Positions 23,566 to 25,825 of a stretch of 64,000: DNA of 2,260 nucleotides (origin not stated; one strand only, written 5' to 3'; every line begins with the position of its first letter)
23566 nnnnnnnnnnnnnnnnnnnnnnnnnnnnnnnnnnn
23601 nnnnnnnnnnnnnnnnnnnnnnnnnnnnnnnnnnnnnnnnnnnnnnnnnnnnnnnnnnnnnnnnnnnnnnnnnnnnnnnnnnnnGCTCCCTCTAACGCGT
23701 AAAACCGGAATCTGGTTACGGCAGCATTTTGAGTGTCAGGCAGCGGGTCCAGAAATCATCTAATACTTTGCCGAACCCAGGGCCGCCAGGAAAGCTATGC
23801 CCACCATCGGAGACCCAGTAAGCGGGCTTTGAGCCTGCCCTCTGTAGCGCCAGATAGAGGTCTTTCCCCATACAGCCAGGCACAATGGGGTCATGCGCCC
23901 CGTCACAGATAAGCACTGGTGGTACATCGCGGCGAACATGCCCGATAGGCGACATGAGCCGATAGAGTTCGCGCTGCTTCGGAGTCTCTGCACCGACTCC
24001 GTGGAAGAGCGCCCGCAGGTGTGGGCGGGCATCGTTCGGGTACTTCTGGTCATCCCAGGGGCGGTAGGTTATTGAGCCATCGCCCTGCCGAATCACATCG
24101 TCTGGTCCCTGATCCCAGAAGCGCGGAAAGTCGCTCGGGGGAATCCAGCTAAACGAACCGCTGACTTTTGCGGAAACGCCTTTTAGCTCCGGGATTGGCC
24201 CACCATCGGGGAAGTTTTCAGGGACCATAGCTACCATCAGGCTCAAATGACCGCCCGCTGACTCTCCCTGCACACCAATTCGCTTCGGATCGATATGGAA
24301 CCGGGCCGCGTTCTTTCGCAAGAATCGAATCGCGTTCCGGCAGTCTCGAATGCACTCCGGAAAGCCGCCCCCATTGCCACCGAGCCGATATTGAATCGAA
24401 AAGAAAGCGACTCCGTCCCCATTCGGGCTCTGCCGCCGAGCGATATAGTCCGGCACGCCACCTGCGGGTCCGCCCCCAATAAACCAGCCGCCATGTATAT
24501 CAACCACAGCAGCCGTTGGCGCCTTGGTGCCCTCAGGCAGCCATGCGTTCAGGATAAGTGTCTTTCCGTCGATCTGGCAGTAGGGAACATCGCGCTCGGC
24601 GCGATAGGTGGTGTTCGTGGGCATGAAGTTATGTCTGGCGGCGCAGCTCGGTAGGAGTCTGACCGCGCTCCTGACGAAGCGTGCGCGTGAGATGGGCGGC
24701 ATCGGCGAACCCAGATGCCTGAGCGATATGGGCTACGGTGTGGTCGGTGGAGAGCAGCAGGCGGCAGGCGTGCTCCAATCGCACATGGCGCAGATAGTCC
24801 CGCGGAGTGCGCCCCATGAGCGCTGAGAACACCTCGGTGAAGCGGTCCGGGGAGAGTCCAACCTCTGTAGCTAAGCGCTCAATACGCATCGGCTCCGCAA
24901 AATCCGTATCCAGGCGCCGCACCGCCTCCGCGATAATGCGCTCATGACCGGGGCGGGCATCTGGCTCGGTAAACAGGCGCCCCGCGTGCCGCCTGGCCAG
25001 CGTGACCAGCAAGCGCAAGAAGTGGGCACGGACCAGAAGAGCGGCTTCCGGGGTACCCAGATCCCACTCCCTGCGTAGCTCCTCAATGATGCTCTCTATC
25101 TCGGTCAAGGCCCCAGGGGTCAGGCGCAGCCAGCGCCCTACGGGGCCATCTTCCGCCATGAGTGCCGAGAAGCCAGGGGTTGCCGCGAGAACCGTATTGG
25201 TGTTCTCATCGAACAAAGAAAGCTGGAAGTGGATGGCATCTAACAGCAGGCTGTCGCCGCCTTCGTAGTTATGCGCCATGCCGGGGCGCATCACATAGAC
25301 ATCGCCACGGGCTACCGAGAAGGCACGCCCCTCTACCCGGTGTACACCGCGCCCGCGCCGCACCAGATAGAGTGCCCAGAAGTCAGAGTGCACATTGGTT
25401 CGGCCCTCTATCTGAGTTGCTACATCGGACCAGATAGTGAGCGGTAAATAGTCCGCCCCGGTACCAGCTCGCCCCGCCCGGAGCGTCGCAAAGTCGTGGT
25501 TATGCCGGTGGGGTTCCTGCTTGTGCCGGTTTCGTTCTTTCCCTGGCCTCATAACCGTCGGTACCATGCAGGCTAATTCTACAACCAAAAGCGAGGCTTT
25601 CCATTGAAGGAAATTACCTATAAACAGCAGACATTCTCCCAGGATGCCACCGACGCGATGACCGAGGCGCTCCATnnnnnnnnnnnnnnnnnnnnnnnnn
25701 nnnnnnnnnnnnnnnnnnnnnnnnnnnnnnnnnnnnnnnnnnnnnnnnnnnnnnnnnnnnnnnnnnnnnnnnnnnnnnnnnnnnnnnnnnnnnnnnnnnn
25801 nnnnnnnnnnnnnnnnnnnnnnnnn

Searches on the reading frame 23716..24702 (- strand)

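Call 49: search_protein_families(library=pfam, proteins=[window:23716-24702:-], max_evalue=0.001)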
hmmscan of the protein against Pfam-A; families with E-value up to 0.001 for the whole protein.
window:23716-24702:- (328 aa): 4 families
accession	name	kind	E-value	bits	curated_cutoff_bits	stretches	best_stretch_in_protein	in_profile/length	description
PF20434.5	BD-FAE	-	1.4e-33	116.7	26.8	1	53-285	3-214/215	BD-FAE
PF07859.19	Abhydrolase_3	-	2.9e-15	57.1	25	1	66-160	1-91/210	alpha/beta hydrolase fold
PF00326.27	Peptidase_S9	-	1.2e-10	41.7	22.6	1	106-164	33-89/213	Prolyl oligopeptidase family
PF00135.34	COesterase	-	3.2e-10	40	27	1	10-154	55-197/515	Carboxylesterase family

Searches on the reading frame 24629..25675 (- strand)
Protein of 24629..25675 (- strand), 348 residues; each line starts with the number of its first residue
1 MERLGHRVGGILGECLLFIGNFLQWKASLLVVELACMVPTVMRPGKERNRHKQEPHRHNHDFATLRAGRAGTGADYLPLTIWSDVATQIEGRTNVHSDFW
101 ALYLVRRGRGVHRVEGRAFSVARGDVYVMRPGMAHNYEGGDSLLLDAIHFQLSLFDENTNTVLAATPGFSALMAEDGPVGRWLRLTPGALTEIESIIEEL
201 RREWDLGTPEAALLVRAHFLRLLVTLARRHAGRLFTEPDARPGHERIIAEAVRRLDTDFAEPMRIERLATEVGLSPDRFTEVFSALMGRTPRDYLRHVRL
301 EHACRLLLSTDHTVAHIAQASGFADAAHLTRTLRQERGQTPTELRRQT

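Call 49: search_protein_families(library=pfam, proteins=[window:24629-25675:-], max_evalue=0.001)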
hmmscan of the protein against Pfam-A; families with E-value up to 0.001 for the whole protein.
window:24629-25675:- (348 aa): 4 families
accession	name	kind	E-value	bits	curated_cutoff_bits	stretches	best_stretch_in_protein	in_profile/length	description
PF12833.13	HTH_18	-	1.2e-23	83.6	33.6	1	268-347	1-80/80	Helix-turn-helix domain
PF00165.29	HTH_AraC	-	5.9e-16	58.6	26.6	2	256-296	2-42/42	Bacterial regulatory helix-turn-helix proteins, AraC family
PF02311.25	AraC_binding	-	1.1e-09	38.6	21.1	1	96-199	21-118/135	AraC-like ligand binding domain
PF07883.17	Cupin_2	-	0.00055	20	27.2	1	94-138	14-57/70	Cupin domain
